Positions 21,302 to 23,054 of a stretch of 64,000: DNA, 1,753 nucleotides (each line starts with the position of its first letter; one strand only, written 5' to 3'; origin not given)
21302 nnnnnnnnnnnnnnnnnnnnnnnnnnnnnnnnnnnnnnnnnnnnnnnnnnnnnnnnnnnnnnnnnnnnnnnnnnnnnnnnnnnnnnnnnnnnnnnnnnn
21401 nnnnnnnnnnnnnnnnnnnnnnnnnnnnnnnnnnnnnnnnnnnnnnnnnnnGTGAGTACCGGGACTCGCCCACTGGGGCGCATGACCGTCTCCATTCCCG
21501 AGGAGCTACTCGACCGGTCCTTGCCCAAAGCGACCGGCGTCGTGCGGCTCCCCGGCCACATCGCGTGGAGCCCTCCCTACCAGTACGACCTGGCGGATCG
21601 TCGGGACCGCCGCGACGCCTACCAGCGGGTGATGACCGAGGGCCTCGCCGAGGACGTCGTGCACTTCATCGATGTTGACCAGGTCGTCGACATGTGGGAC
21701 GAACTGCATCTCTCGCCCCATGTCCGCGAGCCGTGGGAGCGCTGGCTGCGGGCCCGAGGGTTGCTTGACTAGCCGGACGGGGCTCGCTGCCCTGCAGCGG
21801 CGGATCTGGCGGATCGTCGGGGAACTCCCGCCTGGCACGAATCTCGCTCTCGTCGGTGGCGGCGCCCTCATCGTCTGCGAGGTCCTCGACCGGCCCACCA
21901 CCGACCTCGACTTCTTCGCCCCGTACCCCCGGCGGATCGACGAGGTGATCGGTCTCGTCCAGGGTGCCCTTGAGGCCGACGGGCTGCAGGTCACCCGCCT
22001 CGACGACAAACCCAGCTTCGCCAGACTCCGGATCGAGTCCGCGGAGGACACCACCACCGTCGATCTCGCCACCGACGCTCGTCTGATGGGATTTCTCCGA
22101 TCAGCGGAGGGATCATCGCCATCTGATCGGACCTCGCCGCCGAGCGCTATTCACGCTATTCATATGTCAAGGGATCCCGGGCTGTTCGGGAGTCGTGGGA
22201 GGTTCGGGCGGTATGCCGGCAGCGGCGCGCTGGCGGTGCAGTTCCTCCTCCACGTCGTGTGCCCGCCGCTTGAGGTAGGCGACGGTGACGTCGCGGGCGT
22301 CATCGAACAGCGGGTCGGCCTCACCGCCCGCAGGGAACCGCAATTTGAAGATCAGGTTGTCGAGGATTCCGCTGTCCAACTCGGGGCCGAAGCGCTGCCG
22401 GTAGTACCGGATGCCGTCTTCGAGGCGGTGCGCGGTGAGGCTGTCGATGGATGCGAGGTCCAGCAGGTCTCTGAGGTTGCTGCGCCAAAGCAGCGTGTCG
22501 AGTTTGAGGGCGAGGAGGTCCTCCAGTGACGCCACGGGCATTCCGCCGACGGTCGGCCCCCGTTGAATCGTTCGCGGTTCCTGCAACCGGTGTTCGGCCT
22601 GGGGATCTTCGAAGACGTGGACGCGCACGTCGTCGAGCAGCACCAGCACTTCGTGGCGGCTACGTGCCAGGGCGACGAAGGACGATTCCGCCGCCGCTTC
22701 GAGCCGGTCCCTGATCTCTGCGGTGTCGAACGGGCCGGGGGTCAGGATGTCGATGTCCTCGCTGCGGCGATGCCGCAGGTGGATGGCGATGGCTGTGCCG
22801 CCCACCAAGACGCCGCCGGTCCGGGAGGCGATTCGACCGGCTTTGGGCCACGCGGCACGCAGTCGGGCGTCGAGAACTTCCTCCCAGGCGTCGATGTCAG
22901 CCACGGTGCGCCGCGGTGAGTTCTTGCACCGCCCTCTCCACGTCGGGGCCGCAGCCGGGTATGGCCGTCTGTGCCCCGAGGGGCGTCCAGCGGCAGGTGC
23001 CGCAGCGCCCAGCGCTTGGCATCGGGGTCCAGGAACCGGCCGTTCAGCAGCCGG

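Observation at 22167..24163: NTase toxin-like gene paired with an unusual Zn-ribbon + wHTH protein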

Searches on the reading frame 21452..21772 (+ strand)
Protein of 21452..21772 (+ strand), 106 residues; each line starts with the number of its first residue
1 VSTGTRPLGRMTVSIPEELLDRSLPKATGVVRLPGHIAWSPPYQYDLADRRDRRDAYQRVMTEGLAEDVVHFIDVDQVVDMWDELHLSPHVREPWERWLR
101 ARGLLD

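Call 3: search_protein_families(library=pfam, proteins=[window:21452-21772:+], max_evalue=0.1)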
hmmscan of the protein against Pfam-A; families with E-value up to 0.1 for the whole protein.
window:21452-21772:+ (106 aa): 1 family
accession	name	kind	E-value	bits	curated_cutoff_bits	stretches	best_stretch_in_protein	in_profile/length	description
PF13472.12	Lipase_GDSL_2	-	0.009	17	32.9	1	26-81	99-155/178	GDSL-like Lipase/Acylhydrolase family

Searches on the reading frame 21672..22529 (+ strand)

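Call 3: search_protein_families(library=pfam, proteins=[window:21672-22529:+], max_evalue=0.1)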
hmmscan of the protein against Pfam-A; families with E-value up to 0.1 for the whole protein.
window:21672-22529:+ (285 aa): 2 families
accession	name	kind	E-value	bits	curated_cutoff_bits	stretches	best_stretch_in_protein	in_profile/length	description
PF08843.17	AbiEii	-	0.0014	19.1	22.5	1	55-123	12-92/238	Nucleotidyl transferase AbiEii toxin, Type IV TA system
PF19502.5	DUF6036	-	0.012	15.9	23.6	1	57-94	21-57/164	Nucleotidyltransferase of unknown function (DUF6036)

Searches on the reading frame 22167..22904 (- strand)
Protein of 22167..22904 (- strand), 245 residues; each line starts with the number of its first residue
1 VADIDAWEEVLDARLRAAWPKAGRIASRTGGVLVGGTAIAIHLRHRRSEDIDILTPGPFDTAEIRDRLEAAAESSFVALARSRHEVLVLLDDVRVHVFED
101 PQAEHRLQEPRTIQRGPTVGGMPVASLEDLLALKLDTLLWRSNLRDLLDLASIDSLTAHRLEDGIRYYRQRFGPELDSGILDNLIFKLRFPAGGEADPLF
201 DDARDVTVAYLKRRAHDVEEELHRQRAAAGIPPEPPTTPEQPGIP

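Call 3: search_protein_families(library=pfam, proteins=[window:22167-22904:-], max_evalue=0.1)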
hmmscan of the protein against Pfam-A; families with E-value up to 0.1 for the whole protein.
window:22167-22904:- (245 aa): 2 families
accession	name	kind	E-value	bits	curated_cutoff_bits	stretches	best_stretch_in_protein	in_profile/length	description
PF08843.17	AbiEii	-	1.3e-13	51.9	22.5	1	32-237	16-229/238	Nucleotidyl transferase AbiEii toxin, Type IV TA system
PF19502.5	DUF6036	-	0.026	14.8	23.6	1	30-90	21-61/164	Nucleotidyltransferase of unknown function (DUF6036)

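Call 4: search_protein_families(library=ncbifam, proteins=[window:22167-22904:-], max_evalue=0.1)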
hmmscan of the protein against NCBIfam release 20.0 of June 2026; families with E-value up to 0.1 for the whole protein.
window:22167-22904:- (245 aa): 0 families

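Call 29: find_homologous_proteins(query=window:22167-22904:-, max_evalue=0.001)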
Query window:22167-22904:- (245 aa): 47 proteins with E <= 0.001 among 4005 candidates.
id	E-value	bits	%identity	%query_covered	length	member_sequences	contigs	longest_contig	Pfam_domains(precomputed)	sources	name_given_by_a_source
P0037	2.3e-148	511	95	99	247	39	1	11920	PF08843.18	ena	-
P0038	2.3e-124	432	82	99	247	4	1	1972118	PF08843.18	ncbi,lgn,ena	-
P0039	4.8e-110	385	78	95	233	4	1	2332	PF08843.18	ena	-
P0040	5.6e-107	375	77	93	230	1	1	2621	PF08843.18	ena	-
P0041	1.8e-84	302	60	93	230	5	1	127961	PF08843.18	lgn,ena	-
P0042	9.9e-82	292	60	94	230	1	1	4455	PF08843.18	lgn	-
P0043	1.7e-81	292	60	94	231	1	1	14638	PF08843.18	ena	-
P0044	1.7e-81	292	60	94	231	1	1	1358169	PF08843.18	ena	-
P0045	4.8e-81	290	59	94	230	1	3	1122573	PF08843.18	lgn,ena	-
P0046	6.5e-81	290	58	94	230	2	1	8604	PF08843.18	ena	-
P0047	3.5e-80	287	59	93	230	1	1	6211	PF08843.18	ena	-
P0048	4.7e-80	287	58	93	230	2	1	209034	PF08843.18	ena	-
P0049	8.8e-80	286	58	93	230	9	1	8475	PF08843.18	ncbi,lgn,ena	-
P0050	3.9e-79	284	58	93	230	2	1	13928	PF08843.18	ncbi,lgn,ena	-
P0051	5.9e-79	283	58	93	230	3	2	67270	PF08843.18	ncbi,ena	-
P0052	9.4e-79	283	58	92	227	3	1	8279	PF08843.18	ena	-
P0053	9.7e-79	283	56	94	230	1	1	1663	PF08843.18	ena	-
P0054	1.5e-78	282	59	93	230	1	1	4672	PF08843.18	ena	-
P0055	1.6e-78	282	58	93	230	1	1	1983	PF08843.18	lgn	-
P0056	6.8e-78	280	57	94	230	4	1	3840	PF08843.18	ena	-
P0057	1.5e-77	279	57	93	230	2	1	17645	PF08843.18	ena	-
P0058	3.6e-77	278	58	94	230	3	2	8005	PF08843.18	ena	-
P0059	1.3e-76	276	56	95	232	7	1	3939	PF08843.18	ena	-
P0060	1.6e-76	275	55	93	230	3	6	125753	PF08843.18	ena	-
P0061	1.9e-76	275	56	93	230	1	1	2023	PF08843.18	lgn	-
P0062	2.0e-75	272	57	94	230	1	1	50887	PF08843.18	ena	-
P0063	6.9e-75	270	56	94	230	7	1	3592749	PF08843.18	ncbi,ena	-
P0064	2.4e-74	268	55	94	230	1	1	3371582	PF08843.18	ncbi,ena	-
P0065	5.4e-74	267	56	94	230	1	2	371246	PF08843.18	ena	-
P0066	8.1e-73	263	57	88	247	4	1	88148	PF08843.18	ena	-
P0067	1.6e-38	151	38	97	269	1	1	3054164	PF08843.18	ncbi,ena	-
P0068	4.0e-37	146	37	100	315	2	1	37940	PF08843.18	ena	-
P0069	8.7e-34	136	37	93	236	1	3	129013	PF08843.18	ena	-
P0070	1.1e-33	135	41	77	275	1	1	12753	PF08843.18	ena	-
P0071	7.2e-18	83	35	83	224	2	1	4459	PF08843.18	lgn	-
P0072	3.8e-8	52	30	83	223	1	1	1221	PF08843.18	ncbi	-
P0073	9.9e-8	50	33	67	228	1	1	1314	PF08843.18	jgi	jgi:hypothetical protein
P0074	1.1e-7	50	34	69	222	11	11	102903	PF08843.18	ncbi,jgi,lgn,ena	jgi:hypothetical protein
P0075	2.8e-7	49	29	85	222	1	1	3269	PF08843.18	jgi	-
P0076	2.9e-7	49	34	69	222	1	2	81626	PF08843.18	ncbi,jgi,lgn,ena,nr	ncbi:MAG TPA: nucleotidyl transferase AbiEii/AbiGii toxin family protein [Candidatus Cybelea sp.]|nr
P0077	4.0e-7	48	32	72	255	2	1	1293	PF08843.18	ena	-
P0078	1.3e-6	47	30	67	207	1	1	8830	PF08843.18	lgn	-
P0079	2.7e-5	42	34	56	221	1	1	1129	PF08843.18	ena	-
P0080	1.2e-4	40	35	53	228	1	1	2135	PF08843.18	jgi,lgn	-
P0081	1.9e-4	39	31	63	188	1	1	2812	PF08843.18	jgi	-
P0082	2.1e-4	39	30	62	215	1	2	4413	PF08843.18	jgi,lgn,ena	-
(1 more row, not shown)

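Call 30: find_encoding_contigs(protein=P0067, flank=4000, max_places=2)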
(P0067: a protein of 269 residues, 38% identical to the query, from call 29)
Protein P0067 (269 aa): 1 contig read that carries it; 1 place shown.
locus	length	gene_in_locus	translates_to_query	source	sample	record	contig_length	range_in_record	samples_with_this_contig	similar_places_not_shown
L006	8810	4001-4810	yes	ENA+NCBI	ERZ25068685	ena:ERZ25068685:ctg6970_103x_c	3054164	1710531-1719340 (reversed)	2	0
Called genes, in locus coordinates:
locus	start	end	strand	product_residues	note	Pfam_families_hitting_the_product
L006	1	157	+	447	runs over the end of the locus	PF00743:FMO-like, PF07992:Pyr_redox_2, PF13454:NAD_binding_9 (faint), PF13738:Pyr_redox_3, PF13434:Lys_Orn_oxgnase (weak), PF00743:FMO-like (weak)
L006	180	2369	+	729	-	PF20656:MS_N, PF20658:MSG_insertion, PF01274:MS_TIM-barrel, PF20659:MS_C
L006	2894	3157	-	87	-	PF10387:DUF2442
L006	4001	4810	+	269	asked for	PF08843:AbiEii (faint)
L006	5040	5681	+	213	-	PF14487:DarT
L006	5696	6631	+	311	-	PF01661:Macro, PF18755:RAMA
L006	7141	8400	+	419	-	PF01266:DAO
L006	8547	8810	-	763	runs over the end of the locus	PF00672:HAMP, PF00512:HisKA, PF02518:HATPase_c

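Call 31: find_encoding_contigs(protein=P0069, flank=4000, max_places=2)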
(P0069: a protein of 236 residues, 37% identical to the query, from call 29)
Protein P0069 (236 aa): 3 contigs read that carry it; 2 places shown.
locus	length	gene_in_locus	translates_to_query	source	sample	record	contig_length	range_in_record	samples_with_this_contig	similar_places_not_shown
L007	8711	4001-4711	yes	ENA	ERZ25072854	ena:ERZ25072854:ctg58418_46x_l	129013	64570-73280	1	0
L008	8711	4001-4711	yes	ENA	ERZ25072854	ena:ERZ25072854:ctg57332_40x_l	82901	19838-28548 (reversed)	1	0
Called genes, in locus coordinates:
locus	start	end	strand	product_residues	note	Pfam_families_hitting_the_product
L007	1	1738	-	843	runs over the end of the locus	PF01266:DAO, PF16350:FAO_M, PF01571:GCV_T, PF08669:GCV_T_C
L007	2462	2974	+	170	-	PF13635:DUF4143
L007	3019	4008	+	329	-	PF12760:Zn_ribbon_IS1595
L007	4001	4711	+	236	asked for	PF08843:AbiEii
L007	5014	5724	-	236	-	PF18135:Type_ISP_C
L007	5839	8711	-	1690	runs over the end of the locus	PF04471:Mrr_cat (weak), PF13156:Mrr_cat_2, PF00270:DEAD, PF04851:ResIII, PF00271:Helicase_C, PF22240:ISP_coupler, PF18135:Type_ISP_C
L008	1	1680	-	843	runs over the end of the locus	PF01266:DAO, PF16350:FAO_M, PF01571:GCV_T, PF08669:GCV_T_C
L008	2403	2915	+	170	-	PF13635:DUF4143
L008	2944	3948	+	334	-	PF12760:Zn_ribbon_IS1595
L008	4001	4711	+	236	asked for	PF08843:AbiEii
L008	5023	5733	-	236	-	PF18135:Type_ISP_C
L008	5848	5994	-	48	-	-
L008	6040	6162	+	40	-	-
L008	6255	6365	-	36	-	-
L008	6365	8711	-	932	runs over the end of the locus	PF00271:Helicase_C, PF22240:ISP_coupler, PF18135:Type_ISP_C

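Call 32: find_encoding_contigs(protein=P0038, flank=10000, max_places=2)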
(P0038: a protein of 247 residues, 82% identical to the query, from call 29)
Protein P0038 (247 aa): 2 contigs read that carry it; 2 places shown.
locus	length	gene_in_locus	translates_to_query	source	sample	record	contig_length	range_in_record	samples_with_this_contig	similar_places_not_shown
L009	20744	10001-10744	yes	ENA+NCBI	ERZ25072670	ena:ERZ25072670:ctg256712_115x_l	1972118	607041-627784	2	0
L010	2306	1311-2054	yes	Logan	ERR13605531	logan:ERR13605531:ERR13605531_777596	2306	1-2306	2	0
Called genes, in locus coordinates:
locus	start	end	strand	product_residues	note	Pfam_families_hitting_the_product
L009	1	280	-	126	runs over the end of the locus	-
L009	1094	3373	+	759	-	-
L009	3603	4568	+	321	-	PF13936:HTH_38, PF00665:rve (weak)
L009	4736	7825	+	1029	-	PF00188:CAP, PF00041:fn3 (weak), PF00188:CAP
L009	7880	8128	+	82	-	PF22513:FitA-like_RHH (weak)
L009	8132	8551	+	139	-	PF01850:PIN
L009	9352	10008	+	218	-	-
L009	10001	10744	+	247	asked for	PF08843:AbiEii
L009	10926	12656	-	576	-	PF07969:Amidohydro_3, PF01979:Amidohydro_1 (faint)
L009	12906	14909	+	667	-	PF16177:ACAS_N, PF00501:AMP-binding, PF13193:AMP-binding_C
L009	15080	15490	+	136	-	-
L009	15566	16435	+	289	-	PF01435:Peptidase_M48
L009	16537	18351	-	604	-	PF01555:N6_N4_Mtase, PF08241:Methyltransf_11 (faint)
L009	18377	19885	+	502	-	PF13646:HEAT_2 (faint)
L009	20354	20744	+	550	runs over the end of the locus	PF05598:DUF772, PF01609:DDE_Tnp_1 (weak), PF13751:DDE_Tnp_1_6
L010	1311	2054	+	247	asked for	PF08843:AbiEii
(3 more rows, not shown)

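Call 45: search_solved_structures(query=window:22167-22904:-, max_evalue=1, show_alignments=2)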
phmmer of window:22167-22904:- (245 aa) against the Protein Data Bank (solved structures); distinct sequences matched with E-value up to 1: 0.

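Call 87: search_protein_families(library=padloc, proteins=[window:22167-22904:-, L007:3019-4008:+], max_evalue=0.01)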
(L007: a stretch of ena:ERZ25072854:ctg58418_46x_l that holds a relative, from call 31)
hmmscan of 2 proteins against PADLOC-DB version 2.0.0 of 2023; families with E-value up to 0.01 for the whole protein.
window:22167-22904:- (245 aa): 6 families
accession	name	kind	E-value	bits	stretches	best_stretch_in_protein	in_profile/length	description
PDLC02294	AbiEii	-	0.0001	20.3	0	126-160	158-192/260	AbiEii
PDLC02303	AbiEii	-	0.00012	19.6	1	32-158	42-186/249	AbiEii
PDLC02291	AbiEii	-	0.00012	19.5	1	31-74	56-97/310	AbiEii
PDLC02307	AbiEii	-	0.0004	18.2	0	117-159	108-150/219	AbiEii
PDLC02328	AbiEii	-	0.00068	17.6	1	32-155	16-143/203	AbiEii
PDLC02298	AbiEii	-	0.0032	14.9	0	33-80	30-75/220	AbiEii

L007:3019-4008:+ (329 aa): 0 families
